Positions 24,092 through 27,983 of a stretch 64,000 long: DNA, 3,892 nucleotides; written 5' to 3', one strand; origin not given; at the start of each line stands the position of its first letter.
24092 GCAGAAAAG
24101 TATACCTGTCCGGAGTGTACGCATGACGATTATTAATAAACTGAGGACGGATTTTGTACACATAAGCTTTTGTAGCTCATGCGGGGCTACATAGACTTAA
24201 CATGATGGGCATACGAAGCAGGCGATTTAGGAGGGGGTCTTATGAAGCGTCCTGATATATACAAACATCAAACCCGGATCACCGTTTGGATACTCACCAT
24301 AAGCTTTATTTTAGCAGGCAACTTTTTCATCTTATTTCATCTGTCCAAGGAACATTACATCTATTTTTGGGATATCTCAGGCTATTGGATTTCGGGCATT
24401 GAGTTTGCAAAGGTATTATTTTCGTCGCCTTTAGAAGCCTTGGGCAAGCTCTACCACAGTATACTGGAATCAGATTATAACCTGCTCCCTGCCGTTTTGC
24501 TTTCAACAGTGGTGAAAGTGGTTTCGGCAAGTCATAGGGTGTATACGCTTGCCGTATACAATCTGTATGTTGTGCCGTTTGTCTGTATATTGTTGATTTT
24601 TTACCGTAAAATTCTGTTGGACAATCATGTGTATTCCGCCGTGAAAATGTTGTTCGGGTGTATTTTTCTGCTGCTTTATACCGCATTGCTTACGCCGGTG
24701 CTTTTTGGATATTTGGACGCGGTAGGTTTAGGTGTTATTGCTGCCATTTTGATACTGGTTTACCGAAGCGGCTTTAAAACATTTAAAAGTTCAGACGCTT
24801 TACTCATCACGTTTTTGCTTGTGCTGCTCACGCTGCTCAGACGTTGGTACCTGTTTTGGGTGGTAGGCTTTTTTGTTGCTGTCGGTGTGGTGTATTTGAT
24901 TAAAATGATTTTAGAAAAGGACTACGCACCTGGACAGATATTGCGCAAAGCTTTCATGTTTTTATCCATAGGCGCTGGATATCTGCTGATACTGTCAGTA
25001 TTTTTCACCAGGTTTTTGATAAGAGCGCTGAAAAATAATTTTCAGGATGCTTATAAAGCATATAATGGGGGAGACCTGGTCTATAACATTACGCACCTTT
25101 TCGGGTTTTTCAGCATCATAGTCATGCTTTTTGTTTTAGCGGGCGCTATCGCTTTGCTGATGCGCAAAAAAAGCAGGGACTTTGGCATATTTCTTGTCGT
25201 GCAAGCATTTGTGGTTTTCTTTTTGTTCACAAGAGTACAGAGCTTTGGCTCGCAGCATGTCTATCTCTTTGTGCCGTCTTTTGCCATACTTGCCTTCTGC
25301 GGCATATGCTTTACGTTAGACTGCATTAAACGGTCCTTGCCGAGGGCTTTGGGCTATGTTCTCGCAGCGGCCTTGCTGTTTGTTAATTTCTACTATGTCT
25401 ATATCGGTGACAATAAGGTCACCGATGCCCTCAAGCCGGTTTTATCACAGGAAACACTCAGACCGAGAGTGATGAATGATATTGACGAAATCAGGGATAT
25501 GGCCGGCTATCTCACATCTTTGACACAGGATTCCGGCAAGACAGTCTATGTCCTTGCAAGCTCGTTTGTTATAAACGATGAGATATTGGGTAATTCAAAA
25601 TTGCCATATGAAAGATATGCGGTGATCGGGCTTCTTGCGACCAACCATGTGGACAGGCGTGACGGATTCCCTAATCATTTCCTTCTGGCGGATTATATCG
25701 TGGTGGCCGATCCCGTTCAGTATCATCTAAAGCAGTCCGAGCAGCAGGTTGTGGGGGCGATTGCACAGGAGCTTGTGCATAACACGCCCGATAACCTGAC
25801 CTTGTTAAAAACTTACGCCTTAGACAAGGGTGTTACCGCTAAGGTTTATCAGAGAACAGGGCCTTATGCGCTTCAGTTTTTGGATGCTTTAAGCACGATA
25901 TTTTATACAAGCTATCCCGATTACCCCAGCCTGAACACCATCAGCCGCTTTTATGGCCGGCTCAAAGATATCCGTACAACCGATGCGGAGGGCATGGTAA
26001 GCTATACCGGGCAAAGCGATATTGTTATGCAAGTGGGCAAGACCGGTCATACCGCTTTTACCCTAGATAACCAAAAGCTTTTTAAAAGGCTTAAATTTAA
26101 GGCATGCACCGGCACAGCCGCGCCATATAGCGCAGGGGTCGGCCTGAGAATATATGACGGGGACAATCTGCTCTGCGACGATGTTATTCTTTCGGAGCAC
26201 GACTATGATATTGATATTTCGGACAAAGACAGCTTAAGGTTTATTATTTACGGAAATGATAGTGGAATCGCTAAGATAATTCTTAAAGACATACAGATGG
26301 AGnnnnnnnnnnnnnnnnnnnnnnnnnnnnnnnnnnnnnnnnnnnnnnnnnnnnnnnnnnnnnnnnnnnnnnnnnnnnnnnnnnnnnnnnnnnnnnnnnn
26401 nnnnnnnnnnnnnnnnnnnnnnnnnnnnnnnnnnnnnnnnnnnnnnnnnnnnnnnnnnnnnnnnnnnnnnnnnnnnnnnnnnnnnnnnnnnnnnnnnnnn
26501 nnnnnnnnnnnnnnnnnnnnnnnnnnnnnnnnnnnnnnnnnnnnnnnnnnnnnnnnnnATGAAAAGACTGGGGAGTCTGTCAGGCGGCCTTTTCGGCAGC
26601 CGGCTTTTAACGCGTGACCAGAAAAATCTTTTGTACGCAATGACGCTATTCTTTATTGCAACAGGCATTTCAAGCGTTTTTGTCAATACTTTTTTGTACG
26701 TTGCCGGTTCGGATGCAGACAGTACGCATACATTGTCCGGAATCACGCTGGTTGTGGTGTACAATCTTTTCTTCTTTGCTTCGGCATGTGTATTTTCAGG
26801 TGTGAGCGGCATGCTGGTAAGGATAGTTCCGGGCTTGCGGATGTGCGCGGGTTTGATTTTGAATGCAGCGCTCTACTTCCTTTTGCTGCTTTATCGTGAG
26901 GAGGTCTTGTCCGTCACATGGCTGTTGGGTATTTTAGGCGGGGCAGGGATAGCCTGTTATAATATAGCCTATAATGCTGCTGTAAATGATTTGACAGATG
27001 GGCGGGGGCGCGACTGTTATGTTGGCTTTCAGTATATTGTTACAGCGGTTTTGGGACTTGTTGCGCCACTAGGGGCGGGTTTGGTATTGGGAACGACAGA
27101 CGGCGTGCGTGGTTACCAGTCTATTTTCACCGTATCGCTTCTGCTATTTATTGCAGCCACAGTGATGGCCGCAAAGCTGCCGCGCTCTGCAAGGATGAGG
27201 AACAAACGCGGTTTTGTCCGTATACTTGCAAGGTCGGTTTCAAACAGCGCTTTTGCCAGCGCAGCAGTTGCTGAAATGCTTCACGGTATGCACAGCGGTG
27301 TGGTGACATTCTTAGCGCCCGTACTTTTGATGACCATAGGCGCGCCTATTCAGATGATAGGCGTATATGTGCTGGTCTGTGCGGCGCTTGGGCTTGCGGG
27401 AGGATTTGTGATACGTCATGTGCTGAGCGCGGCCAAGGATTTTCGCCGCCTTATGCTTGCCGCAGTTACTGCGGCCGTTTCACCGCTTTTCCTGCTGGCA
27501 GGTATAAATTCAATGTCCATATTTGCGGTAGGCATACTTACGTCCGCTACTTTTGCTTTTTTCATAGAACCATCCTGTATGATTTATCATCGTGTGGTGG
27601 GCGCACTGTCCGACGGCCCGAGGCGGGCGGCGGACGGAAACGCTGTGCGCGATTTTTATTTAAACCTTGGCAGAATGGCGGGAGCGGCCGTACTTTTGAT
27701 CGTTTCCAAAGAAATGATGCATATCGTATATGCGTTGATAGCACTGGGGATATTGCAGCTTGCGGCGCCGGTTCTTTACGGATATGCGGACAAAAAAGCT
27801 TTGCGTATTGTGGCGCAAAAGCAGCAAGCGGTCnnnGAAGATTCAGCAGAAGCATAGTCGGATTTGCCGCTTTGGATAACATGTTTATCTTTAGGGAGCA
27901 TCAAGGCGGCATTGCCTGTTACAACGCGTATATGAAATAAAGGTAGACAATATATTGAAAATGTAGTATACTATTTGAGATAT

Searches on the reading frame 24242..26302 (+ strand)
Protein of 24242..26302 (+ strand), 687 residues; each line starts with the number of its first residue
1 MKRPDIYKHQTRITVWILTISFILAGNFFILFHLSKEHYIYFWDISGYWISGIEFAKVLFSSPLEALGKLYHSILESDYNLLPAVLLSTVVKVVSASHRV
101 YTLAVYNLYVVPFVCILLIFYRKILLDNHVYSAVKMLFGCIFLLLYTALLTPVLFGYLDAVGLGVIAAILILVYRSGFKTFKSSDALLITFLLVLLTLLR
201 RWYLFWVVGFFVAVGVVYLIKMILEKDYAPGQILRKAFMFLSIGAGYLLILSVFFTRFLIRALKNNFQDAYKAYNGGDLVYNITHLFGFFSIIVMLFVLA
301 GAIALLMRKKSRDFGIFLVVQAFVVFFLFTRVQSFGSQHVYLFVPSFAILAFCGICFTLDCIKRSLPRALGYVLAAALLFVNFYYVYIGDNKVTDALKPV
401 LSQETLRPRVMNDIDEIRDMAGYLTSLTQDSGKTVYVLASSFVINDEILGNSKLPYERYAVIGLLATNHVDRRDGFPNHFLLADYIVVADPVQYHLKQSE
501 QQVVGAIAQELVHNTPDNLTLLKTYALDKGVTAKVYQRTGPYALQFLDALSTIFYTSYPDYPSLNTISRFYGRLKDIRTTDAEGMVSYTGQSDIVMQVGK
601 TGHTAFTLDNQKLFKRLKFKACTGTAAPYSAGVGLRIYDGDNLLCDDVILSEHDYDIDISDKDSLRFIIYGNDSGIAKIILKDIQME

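Call 6: search_protein_families(library=pfam, proteins=[window:24242-26302:+], max_evalue=0.01)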
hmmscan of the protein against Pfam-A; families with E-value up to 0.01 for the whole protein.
window:24242-26302:+ (687 aa): 1 family
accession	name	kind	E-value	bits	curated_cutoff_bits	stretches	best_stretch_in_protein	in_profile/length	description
PF11992.13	TgpA_N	-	0.0039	16.7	30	1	187-378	2-172/333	TgpA N-terminal domain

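Call 8: search_protein_families(library=ncbifam, proteins=[window:24242-26302:+], max_evalue=0.01)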
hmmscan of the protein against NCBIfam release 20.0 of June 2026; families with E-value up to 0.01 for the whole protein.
window:24242-26302:+ (687 aa): 1 family
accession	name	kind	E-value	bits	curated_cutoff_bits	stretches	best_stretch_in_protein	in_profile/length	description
NF009125.0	PRK12478.1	equivalog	0.00036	19.7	347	1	471-543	211-281/304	crotonase/enoyl-CoA hydratase family protein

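Call 38: search_protein_families(library=pfam, proteins=[window:24242-26302:+], max_evalue=10)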
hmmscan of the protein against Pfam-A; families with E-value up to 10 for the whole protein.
window:24242-26302:+ (687 aa): 1 family
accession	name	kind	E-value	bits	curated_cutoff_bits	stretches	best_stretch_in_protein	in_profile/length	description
PF11992.13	TgpA_N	-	0.0039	16.7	30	1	187-378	2-172/333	TgpA N-terminal domain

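Call 84: search_solved_structures(query=window:24242-26302:+, max_evalue=10)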
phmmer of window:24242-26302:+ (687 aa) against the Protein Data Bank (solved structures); distinct sequences matched with E-value up to 10: 1.
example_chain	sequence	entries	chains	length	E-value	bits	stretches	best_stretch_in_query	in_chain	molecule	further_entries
2n4x_A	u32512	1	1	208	0.21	13.7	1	278-380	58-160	Cytochrome C-type biogenesis protein (CcdA)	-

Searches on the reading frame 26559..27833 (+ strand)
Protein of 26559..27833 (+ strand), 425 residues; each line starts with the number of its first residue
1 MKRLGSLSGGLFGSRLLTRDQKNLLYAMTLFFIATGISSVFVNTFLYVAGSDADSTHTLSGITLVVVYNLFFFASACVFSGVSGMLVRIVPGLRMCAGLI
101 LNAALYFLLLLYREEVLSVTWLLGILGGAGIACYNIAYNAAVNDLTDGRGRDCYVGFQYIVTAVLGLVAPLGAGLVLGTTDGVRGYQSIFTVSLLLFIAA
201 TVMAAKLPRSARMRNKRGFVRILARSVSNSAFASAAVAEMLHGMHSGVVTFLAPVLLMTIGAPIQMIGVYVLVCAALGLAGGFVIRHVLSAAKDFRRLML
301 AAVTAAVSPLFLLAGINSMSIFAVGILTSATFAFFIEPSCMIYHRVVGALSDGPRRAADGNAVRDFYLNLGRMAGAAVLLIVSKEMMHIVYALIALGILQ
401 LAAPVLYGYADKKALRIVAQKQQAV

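Call 7: search_protein_families(library=pfam, proteins=[window:26559-27833:+], max_evalue=0.001)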
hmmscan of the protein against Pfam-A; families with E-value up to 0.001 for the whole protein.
window:26559-27833:+ (425 aa): 1 family
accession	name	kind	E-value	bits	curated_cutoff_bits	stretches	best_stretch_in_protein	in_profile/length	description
PF07690.21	MFS_1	-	2.2e-08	33.9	33.4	1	32-375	2-346/347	Major Facilitator Superfamily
